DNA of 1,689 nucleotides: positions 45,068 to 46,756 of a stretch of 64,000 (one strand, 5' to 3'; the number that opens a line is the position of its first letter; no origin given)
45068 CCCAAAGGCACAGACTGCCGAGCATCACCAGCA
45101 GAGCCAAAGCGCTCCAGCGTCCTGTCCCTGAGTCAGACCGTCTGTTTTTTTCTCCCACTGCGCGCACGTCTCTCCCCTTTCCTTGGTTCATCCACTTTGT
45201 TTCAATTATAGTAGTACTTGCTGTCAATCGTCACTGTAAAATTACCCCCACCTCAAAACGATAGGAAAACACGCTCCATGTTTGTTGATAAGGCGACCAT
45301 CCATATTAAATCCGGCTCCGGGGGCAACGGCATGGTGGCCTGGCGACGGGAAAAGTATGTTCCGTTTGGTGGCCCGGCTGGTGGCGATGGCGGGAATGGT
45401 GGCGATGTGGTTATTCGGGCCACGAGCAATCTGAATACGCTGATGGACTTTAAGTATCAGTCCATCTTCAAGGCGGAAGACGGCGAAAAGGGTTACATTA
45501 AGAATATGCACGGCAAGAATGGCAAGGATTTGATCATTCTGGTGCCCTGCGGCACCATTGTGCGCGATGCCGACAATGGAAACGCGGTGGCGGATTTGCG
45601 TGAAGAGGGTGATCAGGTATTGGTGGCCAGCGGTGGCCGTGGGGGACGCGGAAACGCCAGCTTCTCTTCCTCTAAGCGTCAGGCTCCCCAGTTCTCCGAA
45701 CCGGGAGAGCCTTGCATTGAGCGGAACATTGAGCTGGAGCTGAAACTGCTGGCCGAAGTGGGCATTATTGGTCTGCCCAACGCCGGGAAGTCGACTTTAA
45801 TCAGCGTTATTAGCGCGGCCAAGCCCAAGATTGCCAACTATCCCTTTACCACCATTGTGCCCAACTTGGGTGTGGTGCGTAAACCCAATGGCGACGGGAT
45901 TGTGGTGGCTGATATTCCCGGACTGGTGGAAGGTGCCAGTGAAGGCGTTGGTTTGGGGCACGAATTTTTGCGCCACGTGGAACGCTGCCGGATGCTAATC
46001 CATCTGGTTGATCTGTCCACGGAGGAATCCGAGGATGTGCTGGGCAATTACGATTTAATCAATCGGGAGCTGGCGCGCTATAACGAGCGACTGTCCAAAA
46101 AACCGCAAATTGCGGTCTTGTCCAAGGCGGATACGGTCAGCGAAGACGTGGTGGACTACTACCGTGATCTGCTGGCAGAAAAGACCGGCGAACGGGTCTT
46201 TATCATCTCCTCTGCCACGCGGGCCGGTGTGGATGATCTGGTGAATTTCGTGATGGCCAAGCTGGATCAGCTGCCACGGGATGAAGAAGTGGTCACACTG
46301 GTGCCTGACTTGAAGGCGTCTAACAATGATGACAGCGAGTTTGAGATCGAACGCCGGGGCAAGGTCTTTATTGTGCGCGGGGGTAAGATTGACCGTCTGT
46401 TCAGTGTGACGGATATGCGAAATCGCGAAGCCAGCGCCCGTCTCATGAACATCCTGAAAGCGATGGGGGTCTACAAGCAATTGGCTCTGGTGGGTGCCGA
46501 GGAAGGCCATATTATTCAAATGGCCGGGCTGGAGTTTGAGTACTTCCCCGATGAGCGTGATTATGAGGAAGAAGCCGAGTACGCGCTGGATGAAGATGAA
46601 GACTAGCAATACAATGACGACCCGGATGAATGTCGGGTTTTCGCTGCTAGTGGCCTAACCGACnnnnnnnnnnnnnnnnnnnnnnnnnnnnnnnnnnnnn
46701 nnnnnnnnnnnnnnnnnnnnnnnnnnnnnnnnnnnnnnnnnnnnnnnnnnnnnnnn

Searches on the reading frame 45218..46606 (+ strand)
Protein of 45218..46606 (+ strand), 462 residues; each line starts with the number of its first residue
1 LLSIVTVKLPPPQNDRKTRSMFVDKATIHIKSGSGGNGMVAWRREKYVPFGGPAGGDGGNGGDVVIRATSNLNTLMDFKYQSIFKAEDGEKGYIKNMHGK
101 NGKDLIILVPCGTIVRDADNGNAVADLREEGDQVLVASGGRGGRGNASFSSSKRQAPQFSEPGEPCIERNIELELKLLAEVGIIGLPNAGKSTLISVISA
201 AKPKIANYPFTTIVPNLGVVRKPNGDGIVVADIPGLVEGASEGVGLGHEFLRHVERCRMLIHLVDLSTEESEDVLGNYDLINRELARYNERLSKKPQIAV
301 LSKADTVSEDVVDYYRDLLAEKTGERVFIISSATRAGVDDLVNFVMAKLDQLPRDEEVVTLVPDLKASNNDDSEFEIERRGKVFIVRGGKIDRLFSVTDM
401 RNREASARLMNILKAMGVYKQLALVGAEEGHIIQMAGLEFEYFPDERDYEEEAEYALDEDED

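Call 3: search_protein_families(library=pfam, proteins=[window:45218-46606:+], max_evalue=1)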
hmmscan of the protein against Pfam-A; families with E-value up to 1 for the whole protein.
window:45218-46606:+ (462 aa): 10 families
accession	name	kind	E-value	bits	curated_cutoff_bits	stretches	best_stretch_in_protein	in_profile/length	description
PF01018.28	GTP1_OBG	-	1.6e-62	210.1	27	1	23-177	1-155/155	GTP1/OBG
PF01926.29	MMR_HSR1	-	4.8e-25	88.3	21.9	1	180-303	1-113/113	50S ribosome-binding GTPase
PF09269.16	DUF1967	-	5.7e-17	62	27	1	375-442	1-70/70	Domain of unknown function (DUF1967)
PF02421.24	FeoB_N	-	2.3e-10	40.6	27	1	181-343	3-154/156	Ferrous iron transport protein B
PF19993.5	DO-GTPase2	-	0.0057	16.8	27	0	181-197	3-19/226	Double-GTPase 2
PF10662.15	PduV-EutP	-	0.031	14.5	21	1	292-345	87-141/143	Ethanolamine utilisation - propanediol utilisation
PF00009.33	GTP_EFTU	-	0.044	13.8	26.5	0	179-205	4-30/188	Elongation factor Tu GTP binding domain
PF03193.22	RsgA_GTPase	-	0.045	14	30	1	278-347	39-106/174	RsgA GTPase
PF00005.33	ABC_tran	-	0.1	13.6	25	1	170-201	3-34/137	ABC transporter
PF16897.10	MMR_HSR1_Xtn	-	0.14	12.6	35.2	1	296-350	57-105/106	C-terminal region of MMR_HSR1 domain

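Call 4: search_protein_families(library=ncbifam, proteins=[window:45218-46606:+], max_evalue=1)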
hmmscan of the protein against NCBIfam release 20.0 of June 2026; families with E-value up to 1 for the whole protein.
window:45218-46606:+ (462 aa): 27 families (the best 25 are shown)
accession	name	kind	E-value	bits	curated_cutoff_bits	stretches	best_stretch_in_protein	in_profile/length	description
NF008955.0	PRK12297.1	equivalog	1.1e-161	538.6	406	1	21-443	2-428/429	GTPase ObgE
TIGR02729.1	Obg_CgtA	equivalog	7.3e-138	459.1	280.25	1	22-348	1-327/329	Obg family GTPase CgtA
NF008956.1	PRK12299.1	equivalog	5e-133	443.1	300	1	21-350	1-326/327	GTPase ObgE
NF008954.1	PRK12296.1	equivalog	2.3e-129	431.9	377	1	20-447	2-441/470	GTPase ObgE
NF007171.0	PRK09602.1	subfamily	3e-21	75.7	387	2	180-219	4-43/397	YchF-related putative GTPase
TIGR00092.1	TIGR00092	equivalog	7.4e-18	64.8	279.2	1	180-264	4-105/368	redox-regulated ATPase YchF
TIGR03595.1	Obg_CgtA_exten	equivalog_domain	3.4e-16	58.8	37.65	1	375-442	1-69/70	Obg family GTPase CgtA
NF000908.1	PRK00089.1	equivalog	2.6e-13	49.9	237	1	181-352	6-170/291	GTPase Era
TIGR03156.1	GTP_HflX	equivalog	2.8e-12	46.2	216.75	1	179-347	190-349/351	GTPase HflX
TIGR00231.1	small_GTP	domain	1.5e-10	41.1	42.5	1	180-345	5-162/164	GTP-binding protein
TIGR03596.1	GTPase_YlqF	equivalog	5.8e-08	32.4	208.2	2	180-212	120-153/276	ribosome biogenesis GTPase YlqF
NF008280.0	PRK11058.1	equivalog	1.8e-07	30.3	441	1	180-349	199-361/426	ribosome rescue GTPase HflX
TIGR03594.1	GTPase_EngA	equivalog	1.6e-06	27.5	306.7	1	181-356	3-167/432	ribosome biogenesis GTPase Der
TIGR00436.1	era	equivalog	2.2e-06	27.2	116.25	1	180-351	2-165/270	GTPase Era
NF003661.0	PRK05291.1-3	equivalog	8.1e-06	25.4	380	1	180-352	218-373/448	tRNA uridine-5-carboxymethylaminomethyl(34) synthesis GTPase MnmE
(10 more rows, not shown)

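Call 9: find_related_loci(query=window:45278-46606:+, collection=genome_contigs, flank=10000)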
Query window:45278-46606:+ (442 aa) in genome_contigs; peptide patterns used: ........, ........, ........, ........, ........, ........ (x = any residue, [..] = any of these).
600 stretches matched a pattern (row limit reached: there are more); 596 encode a relative of the query (tblastn E <= 1e-3); the best 80 are kept; 80 distinct loci.
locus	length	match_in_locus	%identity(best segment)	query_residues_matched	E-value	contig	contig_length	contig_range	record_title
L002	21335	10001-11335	68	2-428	7e-175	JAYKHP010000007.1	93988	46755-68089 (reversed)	MAG: Vampirovibrionales bacterium isolate 227732 NODE_12885794, whole genome shotgun sequence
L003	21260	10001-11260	58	1-423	1e-148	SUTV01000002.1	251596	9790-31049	MAG: Cyanobacteria bacterium SIG29 NODE_529_length_251596_cov_3.028536, whole genome shotgun sequence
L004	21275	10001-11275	54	2-423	1e-131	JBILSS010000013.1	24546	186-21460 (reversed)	MAG: Vampirovibrionales bacterium isolate ME2018-07-03_3300044637_group8_bin134 Rohwer_bin1413_scaffold_887_c1, whole ge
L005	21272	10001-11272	50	1-423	3e-122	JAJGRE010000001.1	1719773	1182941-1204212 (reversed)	Calditrichales bacterium MX18-03 contig1_1719773bp, whole genome shotgun sequence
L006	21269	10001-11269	50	1-423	2e-116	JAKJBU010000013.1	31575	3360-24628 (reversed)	MAG: Bacillota bacterium isolate UR.bin184 NODE_13_length_31575_cov_21.397740, whole genome shotgun sequence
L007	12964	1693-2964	46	1-423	2e-113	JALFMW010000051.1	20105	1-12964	MAG: Clostridium sp. isolate SUG825 k141_561319, whole genome shotgun sequence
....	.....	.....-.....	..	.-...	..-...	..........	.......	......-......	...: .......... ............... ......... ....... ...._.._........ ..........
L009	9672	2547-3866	47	1-434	6e-113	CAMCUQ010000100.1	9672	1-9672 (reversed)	MAG: Chthonomonas calidirosea isolate TH-11nov19-119 genome assembly, contig: TH-11nov19-C17648, whole genome shotgun se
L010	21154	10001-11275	47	1-423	1e-112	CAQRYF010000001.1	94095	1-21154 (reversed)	MAG TPA_asm: uncultured Clostridia bacterium isolate MGBC107719 genome assembly, contig: MGBC107719.1, whole genome shot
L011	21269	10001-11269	46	1-423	3e-112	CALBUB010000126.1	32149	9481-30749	MAG TPA_asm: uncultured Firmicutes bacterium isolate SRR6713629_bin.84_CONCOCT_v1.1_MAG genome assembly, contig: ERZ7949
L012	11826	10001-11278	46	1-423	6e-112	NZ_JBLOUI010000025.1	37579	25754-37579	Peptacetobacter sp. AB800 contig00025, whole genome shotgun sequence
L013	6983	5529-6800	46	1-423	9e-112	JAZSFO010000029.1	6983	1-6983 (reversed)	MAG: Clostridia bacterium isolate T1900044581_TS20190047.MAGScoT_cleanbin_000017 SGB_570_k141_2515994, whole genome shot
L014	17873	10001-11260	47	1-422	3e-111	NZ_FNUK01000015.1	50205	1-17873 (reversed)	Caloramator fervidus strain DSM 5463, whole genome shotgun sequence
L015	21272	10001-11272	46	1-423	5e-111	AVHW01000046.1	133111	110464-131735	Clostridioides difficile CD160 gcdCD160.contig.46, whole genome shotgun sequence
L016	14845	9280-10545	44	1-422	7e-111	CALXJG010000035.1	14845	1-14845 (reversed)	MAG: uncultured Clostridia bacterium isolate BRZ_BV__bin83 genome assembly, contig: BRZ_BV__NODE_3834_length_14845_cov_1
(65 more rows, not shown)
